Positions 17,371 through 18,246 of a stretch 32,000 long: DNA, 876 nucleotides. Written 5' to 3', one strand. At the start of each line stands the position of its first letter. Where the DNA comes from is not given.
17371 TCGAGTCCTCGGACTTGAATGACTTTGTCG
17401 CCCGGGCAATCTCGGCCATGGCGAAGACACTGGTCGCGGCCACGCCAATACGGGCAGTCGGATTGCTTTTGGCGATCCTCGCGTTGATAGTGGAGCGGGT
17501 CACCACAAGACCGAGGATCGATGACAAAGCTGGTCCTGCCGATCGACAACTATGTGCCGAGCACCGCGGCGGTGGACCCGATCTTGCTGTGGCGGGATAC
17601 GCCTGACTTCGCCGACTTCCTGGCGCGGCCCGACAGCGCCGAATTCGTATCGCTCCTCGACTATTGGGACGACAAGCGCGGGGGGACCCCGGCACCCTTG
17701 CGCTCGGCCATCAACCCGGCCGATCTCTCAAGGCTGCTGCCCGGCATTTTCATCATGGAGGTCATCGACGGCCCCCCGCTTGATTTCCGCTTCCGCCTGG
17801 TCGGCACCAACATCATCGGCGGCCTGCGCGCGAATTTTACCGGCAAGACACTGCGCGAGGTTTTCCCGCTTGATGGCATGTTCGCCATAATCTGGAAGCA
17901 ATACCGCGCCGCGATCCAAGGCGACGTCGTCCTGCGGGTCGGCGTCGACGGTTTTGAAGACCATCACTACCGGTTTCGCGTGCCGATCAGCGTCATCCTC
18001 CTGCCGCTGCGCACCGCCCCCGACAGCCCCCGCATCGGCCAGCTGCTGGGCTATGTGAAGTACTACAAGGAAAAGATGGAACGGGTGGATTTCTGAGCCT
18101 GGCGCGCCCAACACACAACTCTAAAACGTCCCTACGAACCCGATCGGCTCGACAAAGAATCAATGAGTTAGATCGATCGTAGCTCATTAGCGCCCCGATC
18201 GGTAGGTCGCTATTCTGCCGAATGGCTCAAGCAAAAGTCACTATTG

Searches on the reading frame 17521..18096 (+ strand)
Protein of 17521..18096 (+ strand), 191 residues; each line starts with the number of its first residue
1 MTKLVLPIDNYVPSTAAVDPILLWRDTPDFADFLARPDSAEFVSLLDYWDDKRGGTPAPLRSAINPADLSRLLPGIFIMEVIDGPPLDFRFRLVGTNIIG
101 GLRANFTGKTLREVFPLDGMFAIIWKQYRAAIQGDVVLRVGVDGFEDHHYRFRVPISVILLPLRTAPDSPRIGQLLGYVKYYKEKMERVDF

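Call 3: search_protein_families(library=pfam, proteins=[window:17521-18096:+], max_evalue=0.01)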
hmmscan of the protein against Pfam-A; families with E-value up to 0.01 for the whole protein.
window:17521-18096:+ (191 aa): 1 family
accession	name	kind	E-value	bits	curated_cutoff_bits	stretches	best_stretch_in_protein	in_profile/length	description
PF07310.19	PAS_5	-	1.7e-15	57.5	22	1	44-170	8-129/137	PAS domain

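Call 4: search_protein_families(library=padloc, proteins=[window:17521-18096:+], max_evalue=0.01)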
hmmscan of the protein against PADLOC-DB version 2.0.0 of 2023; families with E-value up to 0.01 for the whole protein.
window:17521-18096:+ (191 aa): 0 families
